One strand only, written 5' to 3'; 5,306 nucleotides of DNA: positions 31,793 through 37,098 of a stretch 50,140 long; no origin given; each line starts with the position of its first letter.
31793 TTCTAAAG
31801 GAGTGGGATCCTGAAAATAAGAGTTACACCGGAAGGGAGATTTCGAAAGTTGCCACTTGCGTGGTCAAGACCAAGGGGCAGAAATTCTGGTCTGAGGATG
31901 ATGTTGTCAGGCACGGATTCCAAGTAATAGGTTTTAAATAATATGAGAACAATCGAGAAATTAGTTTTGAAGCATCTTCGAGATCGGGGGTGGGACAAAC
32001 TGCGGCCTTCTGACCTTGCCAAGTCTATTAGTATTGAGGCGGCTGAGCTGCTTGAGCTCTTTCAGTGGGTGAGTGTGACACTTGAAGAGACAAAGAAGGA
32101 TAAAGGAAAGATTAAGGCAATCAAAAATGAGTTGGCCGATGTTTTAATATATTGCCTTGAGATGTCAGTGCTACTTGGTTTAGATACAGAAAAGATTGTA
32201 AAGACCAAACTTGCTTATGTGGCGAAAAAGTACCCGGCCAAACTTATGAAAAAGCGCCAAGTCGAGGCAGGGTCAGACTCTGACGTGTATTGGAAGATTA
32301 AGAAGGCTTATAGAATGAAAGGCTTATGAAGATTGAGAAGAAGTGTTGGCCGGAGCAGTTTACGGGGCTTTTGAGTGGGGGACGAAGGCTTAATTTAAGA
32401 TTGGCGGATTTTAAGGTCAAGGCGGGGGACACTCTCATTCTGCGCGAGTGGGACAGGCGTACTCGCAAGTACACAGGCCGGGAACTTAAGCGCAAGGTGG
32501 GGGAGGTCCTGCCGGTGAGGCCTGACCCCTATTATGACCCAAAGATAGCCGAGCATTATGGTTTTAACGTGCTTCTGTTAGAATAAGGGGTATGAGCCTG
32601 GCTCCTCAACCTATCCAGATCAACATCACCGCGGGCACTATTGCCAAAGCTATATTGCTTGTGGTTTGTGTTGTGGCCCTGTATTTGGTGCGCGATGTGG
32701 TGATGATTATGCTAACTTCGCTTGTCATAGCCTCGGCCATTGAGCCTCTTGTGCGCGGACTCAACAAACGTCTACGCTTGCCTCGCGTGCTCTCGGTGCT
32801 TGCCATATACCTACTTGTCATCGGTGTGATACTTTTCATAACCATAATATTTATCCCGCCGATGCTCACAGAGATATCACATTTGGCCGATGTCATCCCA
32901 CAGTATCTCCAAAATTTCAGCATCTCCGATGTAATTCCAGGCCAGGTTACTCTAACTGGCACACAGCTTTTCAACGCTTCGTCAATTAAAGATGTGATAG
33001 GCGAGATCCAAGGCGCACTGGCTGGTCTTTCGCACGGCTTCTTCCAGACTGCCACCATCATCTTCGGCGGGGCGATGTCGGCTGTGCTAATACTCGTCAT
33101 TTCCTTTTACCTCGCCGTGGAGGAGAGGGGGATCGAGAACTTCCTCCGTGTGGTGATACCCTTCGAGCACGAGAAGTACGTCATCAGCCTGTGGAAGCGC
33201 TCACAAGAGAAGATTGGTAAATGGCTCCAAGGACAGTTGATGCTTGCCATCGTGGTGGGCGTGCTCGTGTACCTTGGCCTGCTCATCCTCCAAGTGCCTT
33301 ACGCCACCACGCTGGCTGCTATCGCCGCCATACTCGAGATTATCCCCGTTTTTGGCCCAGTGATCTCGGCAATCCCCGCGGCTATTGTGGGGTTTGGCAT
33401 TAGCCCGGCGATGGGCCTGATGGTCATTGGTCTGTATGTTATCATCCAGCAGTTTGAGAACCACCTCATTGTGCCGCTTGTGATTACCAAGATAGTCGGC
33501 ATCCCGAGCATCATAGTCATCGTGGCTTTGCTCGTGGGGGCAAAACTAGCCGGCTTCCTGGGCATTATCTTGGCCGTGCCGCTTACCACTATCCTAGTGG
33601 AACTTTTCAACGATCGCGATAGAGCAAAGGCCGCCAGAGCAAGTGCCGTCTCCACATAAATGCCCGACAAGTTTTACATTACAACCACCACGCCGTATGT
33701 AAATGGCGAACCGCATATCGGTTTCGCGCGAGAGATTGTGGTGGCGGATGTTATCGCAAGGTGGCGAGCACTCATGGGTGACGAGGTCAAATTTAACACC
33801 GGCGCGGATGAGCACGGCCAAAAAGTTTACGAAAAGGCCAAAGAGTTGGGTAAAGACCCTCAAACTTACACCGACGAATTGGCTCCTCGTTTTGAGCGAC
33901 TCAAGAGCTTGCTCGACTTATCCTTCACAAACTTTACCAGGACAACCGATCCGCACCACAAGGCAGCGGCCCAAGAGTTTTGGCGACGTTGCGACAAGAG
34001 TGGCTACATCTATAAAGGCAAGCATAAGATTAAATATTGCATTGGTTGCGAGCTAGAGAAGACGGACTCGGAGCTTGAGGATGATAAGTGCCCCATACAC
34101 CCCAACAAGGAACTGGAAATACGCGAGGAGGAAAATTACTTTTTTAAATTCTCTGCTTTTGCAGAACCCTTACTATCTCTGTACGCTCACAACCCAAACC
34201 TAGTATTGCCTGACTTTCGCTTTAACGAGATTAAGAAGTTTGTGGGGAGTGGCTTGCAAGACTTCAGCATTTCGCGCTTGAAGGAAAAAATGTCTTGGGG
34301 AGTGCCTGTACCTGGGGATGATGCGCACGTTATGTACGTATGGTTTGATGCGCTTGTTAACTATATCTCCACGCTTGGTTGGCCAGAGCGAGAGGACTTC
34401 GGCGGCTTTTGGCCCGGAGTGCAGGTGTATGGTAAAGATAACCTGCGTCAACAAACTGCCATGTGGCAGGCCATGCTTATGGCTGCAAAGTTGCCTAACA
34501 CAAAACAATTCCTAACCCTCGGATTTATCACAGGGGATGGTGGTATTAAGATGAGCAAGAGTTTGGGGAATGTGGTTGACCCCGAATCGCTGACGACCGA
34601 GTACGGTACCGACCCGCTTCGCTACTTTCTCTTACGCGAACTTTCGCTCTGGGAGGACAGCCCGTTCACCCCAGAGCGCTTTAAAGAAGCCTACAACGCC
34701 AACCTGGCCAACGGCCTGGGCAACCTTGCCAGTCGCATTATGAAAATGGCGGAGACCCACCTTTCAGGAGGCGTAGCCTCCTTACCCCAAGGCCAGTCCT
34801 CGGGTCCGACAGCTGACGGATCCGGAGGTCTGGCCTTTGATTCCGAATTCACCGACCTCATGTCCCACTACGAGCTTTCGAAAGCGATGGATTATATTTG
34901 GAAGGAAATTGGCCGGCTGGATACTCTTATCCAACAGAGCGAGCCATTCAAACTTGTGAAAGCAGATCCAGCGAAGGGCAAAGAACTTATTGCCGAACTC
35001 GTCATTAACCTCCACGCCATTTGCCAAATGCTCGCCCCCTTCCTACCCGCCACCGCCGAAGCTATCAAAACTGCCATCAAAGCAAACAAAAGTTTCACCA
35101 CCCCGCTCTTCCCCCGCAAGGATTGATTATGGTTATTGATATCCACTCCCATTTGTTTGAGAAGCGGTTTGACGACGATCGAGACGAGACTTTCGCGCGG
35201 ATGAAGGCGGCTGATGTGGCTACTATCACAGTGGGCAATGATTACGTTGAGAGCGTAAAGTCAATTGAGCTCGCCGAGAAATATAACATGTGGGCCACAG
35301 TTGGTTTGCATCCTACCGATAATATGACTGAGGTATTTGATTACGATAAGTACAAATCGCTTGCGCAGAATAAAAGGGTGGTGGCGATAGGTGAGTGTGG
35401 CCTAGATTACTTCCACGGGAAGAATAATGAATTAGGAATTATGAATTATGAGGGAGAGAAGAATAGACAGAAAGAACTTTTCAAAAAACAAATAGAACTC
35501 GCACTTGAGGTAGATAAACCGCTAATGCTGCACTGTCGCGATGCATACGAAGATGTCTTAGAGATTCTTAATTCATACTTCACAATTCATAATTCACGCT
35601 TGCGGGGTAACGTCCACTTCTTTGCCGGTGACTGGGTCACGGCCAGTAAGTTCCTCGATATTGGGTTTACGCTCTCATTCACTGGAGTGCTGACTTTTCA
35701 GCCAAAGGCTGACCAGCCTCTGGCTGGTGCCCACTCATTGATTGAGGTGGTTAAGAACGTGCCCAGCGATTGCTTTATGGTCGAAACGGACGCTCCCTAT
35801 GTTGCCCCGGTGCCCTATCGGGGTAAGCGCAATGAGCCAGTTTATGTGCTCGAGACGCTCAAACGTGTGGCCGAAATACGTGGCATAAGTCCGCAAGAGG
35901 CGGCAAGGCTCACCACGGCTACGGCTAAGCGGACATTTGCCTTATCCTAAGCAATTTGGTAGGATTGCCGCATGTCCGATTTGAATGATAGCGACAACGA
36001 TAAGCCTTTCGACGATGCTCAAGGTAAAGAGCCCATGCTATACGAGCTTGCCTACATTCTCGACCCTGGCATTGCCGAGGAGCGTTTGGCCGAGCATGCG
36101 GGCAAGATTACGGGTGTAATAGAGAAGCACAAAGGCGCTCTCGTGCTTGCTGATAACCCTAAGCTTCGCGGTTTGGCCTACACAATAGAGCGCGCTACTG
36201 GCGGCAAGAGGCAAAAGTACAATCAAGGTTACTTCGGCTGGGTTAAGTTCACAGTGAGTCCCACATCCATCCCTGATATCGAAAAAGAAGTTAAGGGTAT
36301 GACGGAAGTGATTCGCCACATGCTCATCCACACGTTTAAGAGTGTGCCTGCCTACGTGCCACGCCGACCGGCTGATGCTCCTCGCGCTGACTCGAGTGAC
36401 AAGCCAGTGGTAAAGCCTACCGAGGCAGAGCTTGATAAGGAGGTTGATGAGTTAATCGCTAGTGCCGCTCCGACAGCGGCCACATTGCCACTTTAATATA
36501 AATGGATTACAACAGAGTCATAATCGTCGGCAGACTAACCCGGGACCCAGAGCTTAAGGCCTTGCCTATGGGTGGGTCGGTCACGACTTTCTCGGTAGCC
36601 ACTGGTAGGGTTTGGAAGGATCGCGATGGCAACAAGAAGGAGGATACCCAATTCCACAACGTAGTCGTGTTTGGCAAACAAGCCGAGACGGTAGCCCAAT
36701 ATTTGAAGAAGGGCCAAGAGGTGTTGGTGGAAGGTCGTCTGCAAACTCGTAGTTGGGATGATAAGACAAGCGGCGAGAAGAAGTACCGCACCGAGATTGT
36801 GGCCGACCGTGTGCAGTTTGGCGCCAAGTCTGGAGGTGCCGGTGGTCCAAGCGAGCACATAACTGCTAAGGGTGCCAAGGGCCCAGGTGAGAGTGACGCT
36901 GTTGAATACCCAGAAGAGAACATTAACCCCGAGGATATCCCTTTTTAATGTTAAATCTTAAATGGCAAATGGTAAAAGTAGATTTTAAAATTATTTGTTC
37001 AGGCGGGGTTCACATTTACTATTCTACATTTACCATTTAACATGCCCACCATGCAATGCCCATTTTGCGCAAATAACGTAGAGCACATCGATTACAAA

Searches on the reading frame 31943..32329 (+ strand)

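Call 48: search_protein_families(library=pfam, proteins=[window:31943-32329:+], max_evalue=0.001)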
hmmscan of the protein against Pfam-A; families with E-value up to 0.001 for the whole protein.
window:31943-32329:+ (128 aa): 1 family
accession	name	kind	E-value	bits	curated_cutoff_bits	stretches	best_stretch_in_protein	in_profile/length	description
PF12643.12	MazG-like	-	6.8e-13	49.1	27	1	28-104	2-77/85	MazG-like family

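Call 51: search_protein_families(library=pfam, proteins=[window:31943-32329:+], max_evalue=1)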
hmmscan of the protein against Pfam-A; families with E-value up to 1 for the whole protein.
window:31943-32329:+ (128 aa): 2 families
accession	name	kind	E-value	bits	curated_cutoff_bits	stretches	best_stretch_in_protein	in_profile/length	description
PF12643.12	MazG-like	-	6.8e-13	49.1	27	1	28-104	2-77/85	MazG-like family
PF03819.22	MazG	-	0.01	16.5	22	1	28-89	9-62/74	MazG nucleotide pyrophosphohydrolase domain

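Call 68: search_protein_families(library=padloc, proteins=[window:31943-32329:+], max_evalue=0.01)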
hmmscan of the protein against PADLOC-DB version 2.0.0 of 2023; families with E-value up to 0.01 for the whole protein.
window:31943-32329:+ (128 aa): 0 families

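Call 83: search_protein_families(library=ncbifam, proteins=[window:31943-32329:+], max_evalue=1)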
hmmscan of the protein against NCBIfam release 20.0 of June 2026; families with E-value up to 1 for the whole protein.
window:31943-32329:+ (128 aa): 0 families

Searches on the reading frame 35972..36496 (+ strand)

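Call 48: search_protein_families(library=pfam, proteins=[window:35972-36496:+], max_evalue=0.001)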
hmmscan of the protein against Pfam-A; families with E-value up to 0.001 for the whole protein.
window:35972-36496:+ (174 aa): 1 family
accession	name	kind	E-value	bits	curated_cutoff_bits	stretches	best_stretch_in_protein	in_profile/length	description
PF01250.22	Ribosomal_S6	-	8.1e-15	55.2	27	1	24-119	2-89/90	Ribosomal protein S6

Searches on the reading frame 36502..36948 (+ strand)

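Call 48: search_protein_families(library=pfam, proteins=[window:36502-36948:+], max_evalue=0.001)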
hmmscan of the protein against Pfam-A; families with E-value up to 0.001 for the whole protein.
window:36502-36948:+ (148 aa): 2 families
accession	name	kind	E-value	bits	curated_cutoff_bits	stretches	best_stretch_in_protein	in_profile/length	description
PF00436.31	SSB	-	1.6e-40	137.8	26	1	4-106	2-103/104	Single-strand binding protein family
PF01336.31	tRNA_anti-codon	-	0.00069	19.9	27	0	53-104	30-72/75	OB-fold nucleic acid binding domain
